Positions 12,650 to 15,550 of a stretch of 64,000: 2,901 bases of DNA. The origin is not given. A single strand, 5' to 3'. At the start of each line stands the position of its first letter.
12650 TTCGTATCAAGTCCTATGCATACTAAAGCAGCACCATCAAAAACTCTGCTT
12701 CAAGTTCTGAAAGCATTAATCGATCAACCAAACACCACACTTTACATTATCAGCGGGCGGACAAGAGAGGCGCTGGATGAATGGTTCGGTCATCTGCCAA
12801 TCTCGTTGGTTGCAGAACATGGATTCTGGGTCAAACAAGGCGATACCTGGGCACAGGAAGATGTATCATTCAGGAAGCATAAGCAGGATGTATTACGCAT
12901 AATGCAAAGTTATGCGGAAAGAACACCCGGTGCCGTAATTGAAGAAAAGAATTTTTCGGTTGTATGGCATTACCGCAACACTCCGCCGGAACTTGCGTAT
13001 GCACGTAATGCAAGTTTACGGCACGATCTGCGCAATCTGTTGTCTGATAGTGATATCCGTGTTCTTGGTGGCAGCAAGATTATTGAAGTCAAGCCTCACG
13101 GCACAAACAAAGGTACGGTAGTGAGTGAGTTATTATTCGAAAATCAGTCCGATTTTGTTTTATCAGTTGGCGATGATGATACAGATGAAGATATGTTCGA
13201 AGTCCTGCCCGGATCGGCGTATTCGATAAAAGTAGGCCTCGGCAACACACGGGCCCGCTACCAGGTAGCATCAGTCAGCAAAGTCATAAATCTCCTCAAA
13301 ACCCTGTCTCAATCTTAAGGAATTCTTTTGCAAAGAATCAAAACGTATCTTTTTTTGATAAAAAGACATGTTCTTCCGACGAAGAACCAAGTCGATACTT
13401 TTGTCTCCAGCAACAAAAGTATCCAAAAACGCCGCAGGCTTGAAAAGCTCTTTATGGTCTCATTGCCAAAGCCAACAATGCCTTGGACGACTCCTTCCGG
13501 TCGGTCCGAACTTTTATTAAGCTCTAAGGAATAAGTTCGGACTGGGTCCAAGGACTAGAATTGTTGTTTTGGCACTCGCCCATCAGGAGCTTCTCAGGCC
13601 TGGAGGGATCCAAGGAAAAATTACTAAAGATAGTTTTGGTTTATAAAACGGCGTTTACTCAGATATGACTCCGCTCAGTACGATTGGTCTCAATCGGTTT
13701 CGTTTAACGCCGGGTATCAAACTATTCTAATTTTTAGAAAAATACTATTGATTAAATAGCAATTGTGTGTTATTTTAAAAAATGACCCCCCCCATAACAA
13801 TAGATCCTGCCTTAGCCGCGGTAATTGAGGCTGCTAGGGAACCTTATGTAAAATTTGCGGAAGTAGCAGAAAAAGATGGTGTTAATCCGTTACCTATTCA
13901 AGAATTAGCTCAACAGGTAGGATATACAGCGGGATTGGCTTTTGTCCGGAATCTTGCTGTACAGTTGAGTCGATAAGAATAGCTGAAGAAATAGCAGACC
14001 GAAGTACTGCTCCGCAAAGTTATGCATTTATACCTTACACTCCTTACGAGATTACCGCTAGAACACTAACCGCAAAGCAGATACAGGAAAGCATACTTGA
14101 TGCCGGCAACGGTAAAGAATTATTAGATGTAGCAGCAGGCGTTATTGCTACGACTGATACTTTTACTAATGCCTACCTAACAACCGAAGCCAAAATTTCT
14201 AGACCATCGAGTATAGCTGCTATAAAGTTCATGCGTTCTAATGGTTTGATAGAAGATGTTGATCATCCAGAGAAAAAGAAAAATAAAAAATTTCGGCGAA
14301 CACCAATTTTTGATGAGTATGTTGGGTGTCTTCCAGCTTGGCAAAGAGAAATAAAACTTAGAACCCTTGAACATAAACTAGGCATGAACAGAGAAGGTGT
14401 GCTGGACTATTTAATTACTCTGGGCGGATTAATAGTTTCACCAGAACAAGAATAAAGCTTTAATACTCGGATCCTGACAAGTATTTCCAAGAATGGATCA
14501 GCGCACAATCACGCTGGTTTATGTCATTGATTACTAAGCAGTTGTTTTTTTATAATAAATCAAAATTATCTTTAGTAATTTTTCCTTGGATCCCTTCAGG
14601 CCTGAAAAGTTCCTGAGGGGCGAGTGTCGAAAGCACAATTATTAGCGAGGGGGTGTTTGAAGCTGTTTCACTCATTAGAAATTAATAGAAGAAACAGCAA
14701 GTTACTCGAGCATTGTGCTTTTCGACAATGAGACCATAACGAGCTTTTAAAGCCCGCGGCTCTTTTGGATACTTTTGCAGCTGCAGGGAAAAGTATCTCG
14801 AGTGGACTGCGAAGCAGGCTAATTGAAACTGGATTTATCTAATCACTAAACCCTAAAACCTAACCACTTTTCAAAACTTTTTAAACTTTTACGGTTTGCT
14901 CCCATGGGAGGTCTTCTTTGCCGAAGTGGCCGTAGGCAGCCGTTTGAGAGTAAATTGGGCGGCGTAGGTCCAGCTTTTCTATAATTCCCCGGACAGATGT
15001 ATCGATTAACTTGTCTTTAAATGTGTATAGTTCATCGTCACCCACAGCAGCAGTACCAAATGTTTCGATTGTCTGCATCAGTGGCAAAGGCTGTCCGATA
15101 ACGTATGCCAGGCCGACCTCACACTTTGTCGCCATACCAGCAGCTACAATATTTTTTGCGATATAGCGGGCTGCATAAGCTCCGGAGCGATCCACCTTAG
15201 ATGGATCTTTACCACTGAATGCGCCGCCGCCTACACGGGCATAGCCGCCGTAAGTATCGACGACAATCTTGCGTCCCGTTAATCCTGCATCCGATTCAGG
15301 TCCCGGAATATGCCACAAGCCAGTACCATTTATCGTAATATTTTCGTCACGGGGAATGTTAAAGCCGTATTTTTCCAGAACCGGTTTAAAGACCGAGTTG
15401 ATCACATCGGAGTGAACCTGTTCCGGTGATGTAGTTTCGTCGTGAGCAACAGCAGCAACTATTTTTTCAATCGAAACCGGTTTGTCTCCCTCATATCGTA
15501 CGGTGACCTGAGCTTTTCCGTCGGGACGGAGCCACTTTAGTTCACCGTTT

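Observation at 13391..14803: Twin ~245-nt structured elements in inverted orientation with compensatory base changes, bracketing a 0.9-kb cassette between otsAB and metK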

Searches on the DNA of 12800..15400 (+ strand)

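Call 4: search_rna_families(source=window, start=12800, end=15400, threshold=evalue, max_evalue=10, show_alignments=3)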
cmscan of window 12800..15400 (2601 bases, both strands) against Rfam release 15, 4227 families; matches with E-value up to 10: 3.
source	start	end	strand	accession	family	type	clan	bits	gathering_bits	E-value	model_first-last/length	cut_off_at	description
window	13166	13208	+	RF00323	snoR79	Gene; snRNA; snoRNA; CD-box;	-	19.2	80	1.6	1-65/65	no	Small nucleolar RNA R79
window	13166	13218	+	RF01121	sR38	Gene; snRNA; snoRNA; CD-box;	-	18.1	50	0.33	1-59/59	no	Small nucleolar RNA sR38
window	13161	13278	-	RF01514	Afu_513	Gene; snRNA; snoRNA; CD-box;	-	14.1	48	5.9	1-103/103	no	A. fumigatus snoRNA Afu_513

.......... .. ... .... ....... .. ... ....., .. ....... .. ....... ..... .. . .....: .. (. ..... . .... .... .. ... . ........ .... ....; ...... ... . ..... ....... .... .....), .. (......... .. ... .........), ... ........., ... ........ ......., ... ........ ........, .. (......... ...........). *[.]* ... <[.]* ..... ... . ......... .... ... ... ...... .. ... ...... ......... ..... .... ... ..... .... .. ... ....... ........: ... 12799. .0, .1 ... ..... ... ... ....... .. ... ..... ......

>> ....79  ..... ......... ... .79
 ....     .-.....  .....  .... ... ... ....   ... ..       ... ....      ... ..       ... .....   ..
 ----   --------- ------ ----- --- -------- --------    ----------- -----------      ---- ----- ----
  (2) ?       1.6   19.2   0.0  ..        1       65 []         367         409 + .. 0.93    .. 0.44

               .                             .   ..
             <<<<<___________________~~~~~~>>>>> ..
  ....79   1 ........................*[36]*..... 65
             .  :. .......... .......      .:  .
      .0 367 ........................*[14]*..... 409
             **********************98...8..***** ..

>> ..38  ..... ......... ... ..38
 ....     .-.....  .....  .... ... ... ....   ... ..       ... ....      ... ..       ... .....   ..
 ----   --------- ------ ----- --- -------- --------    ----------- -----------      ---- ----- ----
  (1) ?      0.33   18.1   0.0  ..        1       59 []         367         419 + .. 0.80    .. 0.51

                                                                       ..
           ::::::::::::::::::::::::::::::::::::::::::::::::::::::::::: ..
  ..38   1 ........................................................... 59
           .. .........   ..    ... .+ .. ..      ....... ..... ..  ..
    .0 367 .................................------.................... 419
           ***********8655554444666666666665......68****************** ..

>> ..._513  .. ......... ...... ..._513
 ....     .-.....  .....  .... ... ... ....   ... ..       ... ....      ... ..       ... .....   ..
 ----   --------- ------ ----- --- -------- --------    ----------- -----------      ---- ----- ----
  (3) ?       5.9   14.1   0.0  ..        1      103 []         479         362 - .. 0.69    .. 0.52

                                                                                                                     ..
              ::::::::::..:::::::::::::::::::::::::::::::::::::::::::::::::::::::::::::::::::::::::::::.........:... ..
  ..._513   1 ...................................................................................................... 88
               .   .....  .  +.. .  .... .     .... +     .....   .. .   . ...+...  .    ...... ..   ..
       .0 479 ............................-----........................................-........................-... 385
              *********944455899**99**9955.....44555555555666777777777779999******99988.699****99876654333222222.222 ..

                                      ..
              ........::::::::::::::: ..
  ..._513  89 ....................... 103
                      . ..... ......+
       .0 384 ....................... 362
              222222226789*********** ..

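Call 33: search_dna_similar(query=window:13319-14880:+, collection=phages, mode=distant, max_evalue=0.01)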
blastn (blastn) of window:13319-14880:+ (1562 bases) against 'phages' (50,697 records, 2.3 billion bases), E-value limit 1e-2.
No match.

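Call 34: search_dna_similar(query=window:13319-14880:+, collection=plasmids, mode=distant, max_evalue=0.01)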
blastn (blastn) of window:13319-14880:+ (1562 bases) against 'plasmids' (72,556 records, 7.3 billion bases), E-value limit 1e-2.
No match.
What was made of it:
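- Tried and rejected: blastn of the whole insertion against the phage and plasmid collections: no match (calls 33, 34).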

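Call 72: build_rna_model(alignment_id=A4, structure=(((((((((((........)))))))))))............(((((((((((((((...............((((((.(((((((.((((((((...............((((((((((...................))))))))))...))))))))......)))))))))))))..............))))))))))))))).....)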
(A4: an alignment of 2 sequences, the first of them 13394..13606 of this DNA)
Model R1 built from alignment A4 (2 sequences, 213 columns); structure: as given.
model positions 213; base pairs 57; branch points 1; effective number of sequences 0.79; information 0.59 bits per position. Calibrated on 0.2 Mb of random sequence (short: E-values are rough).
structure used (alignment columns):
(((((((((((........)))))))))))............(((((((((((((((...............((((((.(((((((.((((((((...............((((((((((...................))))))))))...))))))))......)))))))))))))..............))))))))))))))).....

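Call 73: search_with_rna_model(model_id=R1, sources=[window, L091, L092, L093, L094, L095, L096], filters=off, max_evalue=10, show_alignments=4, make_alignment=true)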
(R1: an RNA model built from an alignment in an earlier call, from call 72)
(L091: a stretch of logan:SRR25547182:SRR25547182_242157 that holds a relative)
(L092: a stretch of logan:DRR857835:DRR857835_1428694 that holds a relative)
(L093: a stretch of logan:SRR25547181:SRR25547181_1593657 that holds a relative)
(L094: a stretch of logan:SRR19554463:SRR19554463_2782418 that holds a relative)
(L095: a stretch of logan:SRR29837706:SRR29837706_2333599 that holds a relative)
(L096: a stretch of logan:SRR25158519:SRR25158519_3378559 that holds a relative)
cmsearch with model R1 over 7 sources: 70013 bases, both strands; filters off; matches with E-value up to 10: 28.
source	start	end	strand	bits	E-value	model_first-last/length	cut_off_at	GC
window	13394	13606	+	277.6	6.9e-70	1-213/213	no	0.48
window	14593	14797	-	114.6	5.1e-28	1-213/213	no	0.44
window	13431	13637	-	45.4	3.1e-10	1-213/213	no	0.47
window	13373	13423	-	21.3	0.00047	1-213/213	no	0.43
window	25866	25937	+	16.8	0.0068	1-213/213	no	0.35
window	14562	14760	+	16.7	0.0071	1-213/213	no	0.42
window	45321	45373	-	12.8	0.073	1-213/213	no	0.28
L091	912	993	-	9.9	0.39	54-197/213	no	0.4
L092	912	993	-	9.9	0.39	54-197/213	no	0.4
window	14768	14818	+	9.7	0.46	1-213/213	no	0.51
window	46845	46942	+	8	1.2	1-213/213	no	0.45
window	21500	21552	-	7.8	1.3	1-213/213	no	0.55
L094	684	737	-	7.4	1.8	1-213/213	no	0.33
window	10719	10828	+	6.8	2.6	1-213/213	no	0.39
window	24549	24619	-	6.2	3.6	1-213/213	no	0.44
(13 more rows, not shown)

Alignment A5: 28 matches aligned to the model, 366 columns, each read 5' to 3' on its own strand. Consensus structure (alignment columns), stored with it:
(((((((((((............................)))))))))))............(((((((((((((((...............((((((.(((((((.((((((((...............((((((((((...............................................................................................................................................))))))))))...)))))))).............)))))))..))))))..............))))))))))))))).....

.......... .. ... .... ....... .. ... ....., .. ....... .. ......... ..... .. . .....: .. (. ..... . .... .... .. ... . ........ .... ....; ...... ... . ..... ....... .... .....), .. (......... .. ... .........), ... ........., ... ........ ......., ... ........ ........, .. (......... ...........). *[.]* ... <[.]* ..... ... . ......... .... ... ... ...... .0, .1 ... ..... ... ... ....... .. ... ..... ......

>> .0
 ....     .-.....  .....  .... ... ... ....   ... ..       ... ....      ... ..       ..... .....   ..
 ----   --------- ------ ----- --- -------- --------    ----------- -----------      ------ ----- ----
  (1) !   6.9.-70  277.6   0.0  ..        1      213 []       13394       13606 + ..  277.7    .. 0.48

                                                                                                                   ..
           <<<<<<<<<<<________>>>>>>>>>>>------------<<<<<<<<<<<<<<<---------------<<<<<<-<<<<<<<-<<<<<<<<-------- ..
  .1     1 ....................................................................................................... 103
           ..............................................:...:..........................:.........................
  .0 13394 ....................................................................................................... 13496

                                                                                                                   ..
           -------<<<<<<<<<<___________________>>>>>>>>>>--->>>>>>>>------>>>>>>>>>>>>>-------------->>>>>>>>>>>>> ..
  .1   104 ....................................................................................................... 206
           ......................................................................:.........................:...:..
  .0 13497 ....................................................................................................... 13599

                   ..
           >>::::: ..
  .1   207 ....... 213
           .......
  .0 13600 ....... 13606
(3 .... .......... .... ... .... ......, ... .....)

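Call 74: search_with_rna_model(model_id=R1, sources=[L001, L002, L003, L004, L005, L006, L007, L015, L081, L082, L083, L084, L085, L086, L087, L088, L089, L090], filters=default, max_evalue=1)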
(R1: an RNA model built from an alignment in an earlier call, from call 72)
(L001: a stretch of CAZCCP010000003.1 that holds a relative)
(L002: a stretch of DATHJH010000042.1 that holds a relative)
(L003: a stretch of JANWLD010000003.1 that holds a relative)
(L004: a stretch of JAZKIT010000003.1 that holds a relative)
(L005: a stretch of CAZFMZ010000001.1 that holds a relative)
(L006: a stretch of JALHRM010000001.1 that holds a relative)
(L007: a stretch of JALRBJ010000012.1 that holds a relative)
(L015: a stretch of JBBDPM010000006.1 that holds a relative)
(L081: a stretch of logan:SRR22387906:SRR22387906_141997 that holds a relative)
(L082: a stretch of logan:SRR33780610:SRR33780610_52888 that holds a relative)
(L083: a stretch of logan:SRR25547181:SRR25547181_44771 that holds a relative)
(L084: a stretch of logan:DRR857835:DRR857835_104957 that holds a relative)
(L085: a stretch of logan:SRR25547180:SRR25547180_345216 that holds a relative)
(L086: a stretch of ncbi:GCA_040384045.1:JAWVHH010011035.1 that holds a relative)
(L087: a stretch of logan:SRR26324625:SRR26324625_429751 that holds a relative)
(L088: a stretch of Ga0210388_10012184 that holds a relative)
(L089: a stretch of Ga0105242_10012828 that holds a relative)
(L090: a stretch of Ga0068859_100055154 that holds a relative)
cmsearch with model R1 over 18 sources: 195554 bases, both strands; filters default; matches with E-value up to 1: 0.
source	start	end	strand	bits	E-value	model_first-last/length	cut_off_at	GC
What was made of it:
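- A covariance-model search of 18 related loci found none (call 74).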

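Call 80: search_rna_families(source=window, start=13360, end=13660, threshold=evalue, max_evalue=10, show_alignments=3)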
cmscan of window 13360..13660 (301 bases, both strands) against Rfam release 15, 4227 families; matches with E-value up to 10: 0.
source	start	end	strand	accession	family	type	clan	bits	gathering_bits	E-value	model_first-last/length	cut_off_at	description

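Call 81: search_rna_families(source=window, start=14540, end=14840, threshold=evalue, max_evalue=10, show_alignments=3)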
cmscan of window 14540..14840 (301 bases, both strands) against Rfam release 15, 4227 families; matches with E-value up to 10: 1.
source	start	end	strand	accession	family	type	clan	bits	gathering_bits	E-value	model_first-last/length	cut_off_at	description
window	14630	14704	+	RF02443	SpR08_sRNA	Gene; sRNA;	-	14.5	80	8.7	1-73/73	no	Streptococcus sRNA SpR08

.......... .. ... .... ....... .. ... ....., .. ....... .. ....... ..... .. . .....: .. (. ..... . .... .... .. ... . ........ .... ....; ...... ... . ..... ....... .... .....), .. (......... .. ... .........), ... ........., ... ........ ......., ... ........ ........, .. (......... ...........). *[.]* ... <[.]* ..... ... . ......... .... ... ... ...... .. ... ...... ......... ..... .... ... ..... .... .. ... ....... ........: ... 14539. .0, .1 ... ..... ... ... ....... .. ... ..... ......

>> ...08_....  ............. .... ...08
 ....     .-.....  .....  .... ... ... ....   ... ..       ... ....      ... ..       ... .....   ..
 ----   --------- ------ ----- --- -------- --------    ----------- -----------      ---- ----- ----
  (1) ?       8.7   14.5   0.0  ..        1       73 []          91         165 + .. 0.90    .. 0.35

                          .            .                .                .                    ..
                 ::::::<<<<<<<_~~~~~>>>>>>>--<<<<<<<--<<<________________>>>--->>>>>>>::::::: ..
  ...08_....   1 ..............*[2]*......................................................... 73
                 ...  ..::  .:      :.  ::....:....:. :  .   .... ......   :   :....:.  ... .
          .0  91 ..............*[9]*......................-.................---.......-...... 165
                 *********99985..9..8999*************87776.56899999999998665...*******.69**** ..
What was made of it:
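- On Any Rfam 15 RNA family: At E <= 10 on 12800-15400 (call 4) and on each arm alone (calls 80, 81), the only hit was a 14.5-bit chance match to SpR08.
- On 6S RNA: The model match is not met (calls 80, 81).
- No hit to the 6S models, or to any other Rfam family, even at E <= 10 on the isolated arms (calls 80, 81).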

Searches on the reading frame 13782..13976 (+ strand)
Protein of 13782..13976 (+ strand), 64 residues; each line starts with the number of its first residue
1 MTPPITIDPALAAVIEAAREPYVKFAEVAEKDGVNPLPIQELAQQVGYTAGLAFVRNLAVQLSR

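Call 16: find_encoding_contigs(protein=window:13782-13976:+, flank=10000, max_places=10)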
Protein window:13782-13976:+ (64 aa): no gene with exactly this product is on record in the collection.

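Call 20: search_protein_families(library=pfam, proteins=[window:13782-13973:+], max_evalue=1)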
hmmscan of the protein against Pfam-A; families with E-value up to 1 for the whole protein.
seq(64 aa): 0 families

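Call 21: search_protein_families(library=phrogs, proteins=[window:13782-13973:+], max_evalue=1)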
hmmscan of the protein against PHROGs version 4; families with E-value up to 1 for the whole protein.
seq(64 aa): 1 family
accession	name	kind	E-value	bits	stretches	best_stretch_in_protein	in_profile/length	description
phrog_36376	-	unknown function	0.034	15.2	1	15-61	63-106/112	-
